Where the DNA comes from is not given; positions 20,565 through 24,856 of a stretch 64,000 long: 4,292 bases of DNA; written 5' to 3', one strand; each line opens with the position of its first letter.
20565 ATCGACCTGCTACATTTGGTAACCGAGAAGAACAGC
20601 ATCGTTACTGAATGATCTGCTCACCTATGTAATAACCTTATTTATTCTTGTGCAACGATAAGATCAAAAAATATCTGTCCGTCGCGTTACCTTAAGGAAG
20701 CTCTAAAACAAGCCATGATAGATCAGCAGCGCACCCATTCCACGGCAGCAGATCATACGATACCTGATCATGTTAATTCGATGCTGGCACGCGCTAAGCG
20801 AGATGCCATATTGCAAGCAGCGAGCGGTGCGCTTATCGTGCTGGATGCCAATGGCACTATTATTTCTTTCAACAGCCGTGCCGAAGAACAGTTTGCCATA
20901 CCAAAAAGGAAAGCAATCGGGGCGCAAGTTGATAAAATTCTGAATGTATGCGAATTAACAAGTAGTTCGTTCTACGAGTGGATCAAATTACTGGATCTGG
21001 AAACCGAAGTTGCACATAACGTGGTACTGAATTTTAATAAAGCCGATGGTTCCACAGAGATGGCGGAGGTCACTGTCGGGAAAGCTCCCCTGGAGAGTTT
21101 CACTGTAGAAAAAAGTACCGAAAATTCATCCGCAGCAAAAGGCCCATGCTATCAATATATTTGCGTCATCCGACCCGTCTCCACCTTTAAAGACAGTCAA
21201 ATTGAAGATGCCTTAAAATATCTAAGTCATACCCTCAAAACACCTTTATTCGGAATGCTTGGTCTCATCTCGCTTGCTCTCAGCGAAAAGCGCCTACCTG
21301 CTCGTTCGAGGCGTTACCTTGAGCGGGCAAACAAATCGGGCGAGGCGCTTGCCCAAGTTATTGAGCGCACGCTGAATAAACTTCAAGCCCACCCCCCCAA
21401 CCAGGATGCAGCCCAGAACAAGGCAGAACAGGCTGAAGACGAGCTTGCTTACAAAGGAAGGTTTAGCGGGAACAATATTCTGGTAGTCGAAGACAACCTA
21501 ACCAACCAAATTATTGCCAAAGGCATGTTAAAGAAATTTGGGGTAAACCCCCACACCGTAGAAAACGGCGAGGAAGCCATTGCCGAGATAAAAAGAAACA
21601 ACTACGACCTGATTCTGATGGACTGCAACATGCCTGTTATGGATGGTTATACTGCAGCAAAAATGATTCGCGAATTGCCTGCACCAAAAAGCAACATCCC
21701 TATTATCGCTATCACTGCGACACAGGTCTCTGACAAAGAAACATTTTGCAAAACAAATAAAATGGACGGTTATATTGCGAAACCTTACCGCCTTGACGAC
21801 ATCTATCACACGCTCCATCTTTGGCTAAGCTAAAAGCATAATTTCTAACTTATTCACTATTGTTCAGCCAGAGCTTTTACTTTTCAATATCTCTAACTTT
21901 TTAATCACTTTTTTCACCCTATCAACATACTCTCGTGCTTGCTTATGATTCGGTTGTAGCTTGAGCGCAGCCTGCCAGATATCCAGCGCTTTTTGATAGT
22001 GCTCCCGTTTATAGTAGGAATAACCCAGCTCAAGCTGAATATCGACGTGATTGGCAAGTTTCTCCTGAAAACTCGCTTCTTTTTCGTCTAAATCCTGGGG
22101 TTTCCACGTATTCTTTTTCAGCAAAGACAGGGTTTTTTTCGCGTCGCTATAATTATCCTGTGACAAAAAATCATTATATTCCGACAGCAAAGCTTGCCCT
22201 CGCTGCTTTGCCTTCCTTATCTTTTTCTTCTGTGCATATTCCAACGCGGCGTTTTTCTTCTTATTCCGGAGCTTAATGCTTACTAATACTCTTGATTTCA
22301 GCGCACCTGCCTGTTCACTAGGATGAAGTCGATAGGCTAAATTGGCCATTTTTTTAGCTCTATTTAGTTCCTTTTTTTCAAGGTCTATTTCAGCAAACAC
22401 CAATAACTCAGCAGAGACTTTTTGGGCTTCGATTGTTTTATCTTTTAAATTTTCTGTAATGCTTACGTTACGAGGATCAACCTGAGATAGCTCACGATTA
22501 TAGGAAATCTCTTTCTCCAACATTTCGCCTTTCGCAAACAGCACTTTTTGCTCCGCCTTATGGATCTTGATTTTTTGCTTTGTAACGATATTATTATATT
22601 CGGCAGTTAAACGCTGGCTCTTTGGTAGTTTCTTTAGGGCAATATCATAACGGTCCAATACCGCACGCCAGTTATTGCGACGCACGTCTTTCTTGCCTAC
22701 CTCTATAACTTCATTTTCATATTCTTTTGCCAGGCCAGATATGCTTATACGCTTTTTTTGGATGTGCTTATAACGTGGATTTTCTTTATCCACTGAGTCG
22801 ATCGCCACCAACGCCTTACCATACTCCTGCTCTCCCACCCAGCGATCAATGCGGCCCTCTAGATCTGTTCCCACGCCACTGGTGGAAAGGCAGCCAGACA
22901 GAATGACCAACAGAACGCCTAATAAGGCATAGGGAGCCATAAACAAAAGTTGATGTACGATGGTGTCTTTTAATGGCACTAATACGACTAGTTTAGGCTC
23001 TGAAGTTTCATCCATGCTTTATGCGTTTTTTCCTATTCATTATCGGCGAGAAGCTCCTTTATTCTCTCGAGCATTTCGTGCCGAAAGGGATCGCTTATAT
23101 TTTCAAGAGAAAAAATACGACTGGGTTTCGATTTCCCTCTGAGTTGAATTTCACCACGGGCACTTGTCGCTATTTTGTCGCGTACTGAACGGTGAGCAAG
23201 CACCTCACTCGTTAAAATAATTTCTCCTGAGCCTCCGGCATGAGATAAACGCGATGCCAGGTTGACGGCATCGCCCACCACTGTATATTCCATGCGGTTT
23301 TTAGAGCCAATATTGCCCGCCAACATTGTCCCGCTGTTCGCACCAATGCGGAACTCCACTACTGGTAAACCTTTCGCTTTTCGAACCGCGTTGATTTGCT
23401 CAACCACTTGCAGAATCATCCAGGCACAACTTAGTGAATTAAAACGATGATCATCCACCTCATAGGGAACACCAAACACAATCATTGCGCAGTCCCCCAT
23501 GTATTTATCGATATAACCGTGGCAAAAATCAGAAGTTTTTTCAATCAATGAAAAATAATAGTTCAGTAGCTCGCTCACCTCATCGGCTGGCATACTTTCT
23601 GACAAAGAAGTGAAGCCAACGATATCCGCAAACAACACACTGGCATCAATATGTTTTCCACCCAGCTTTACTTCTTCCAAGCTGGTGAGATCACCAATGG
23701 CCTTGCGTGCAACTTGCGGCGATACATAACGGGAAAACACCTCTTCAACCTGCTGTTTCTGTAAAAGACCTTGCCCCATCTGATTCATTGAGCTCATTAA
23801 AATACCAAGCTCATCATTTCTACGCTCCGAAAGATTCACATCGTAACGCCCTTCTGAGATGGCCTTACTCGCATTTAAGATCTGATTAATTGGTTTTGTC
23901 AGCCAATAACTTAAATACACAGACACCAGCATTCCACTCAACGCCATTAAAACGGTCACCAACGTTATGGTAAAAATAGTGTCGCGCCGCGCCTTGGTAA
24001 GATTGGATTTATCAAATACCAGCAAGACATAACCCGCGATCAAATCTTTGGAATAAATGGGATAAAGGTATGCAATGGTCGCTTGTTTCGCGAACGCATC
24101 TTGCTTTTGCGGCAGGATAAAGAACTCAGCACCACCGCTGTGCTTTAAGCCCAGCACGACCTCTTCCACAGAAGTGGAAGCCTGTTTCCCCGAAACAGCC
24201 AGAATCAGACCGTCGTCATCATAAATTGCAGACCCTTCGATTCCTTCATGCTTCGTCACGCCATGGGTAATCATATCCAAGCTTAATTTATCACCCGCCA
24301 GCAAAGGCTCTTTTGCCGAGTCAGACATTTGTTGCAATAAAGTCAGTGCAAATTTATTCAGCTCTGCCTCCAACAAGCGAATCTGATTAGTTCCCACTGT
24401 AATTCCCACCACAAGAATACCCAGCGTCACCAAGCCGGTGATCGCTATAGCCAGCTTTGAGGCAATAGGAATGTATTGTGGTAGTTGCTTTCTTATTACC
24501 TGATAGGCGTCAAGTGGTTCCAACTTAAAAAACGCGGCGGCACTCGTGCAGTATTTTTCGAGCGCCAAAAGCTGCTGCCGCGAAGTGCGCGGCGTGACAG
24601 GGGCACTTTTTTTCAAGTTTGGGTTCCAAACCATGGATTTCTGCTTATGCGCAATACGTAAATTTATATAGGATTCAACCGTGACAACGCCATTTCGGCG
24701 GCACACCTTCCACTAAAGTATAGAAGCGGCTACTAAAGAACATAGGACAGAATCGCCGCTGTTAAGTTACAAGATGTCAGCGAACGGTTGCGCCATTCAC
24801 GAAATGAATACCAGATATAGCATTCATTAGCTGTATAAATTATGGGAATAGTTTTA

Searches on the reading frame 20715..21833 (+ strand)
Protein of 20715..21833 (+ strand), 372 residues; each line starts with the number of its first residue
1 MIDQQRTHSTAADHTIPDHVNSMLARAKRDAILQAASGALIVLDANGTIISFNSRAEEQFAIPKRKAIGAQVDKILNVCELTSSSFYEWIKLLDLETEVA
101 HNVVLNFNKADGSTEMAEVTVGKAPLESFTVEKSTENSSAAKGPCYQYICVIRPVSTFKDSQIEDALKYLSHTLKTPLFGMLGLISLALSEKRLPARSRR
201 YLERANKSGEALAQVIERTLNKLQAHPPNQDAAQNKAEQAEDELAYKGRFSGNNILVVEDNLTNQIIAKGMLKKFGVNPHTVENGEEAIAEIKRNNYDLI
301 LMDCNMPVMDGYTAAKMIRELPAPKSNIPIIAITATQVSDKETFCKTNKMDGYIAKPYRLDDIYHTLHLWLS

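Call 9: search_protein_families(library=pfam, proteins=[window:20715-21833:+], max_evalue=0.00001)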
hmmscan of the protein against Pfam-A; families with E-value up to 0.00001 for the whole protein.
window:20715-21833:+ (372 aa): 2 families
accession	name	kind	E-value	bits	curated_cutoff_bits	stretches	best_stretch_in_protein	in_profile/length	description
PF00072.30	Response_reg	-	3.2e-23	82.4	30.2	1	255-366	1-109/111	Response regulator receiver domain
PF00512.31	HisKA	-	4e-09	36.8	26.9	1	165-220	4-58/66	His Kinase A (phospho-acceptor) domain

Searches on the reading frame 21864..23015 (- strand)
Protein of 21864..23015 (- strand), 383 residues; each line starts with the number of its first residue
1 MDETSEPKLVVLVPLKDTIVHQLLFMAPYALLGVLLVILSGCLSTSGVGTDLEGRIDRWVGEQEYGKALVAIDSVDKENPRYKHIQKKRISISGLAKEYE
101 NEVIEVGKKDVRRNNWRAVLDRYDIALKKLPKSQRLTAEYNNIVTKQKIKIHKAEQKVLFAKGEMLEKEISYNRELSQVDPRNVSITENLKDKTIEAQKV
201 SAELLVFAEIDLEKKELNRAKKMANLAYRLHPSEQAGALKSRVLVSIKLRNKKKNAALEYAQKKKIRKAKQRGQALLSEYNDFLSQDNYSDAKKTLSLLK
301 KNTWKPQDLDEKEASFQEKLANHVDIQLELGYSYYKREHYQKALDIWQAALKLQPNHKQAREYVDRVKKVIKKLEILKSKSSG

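Call 9: search_protein_families(library=pfam, proteins=[window:21864-23015:-], max_evalue=0.00001)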
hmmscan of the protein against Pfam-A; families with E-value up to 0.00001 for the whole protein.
window:21864-23015:- (383 aa): 1 family
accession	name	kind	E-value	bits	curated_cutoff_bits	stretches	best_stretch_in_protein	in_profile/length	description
PF07719.23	TPR_2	-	5e-06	26.7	27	1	327-357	4-34/34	Tetratricopeptide repeat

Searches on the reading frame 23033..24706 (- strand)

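Call 9: search_protein_families(library=pfam, proteins=[window:23033-24706:-], max_evalue=0.00001)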
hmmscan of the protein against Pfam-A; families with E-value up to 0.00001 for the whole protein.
window:23033-24706:- (557 aa): 2 families
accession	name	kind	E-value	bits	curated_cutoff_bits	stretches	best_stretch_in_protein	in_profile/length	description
PF00211.25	Guanylate_cyc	-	5.8e-29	101.4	21.9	1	354-528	8-176/183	Adenylate and Guanylate cyclase catalytic domain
PF00672.30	HAMP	-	2.7e-11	44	25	1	265-315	2-52/53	HAMP domain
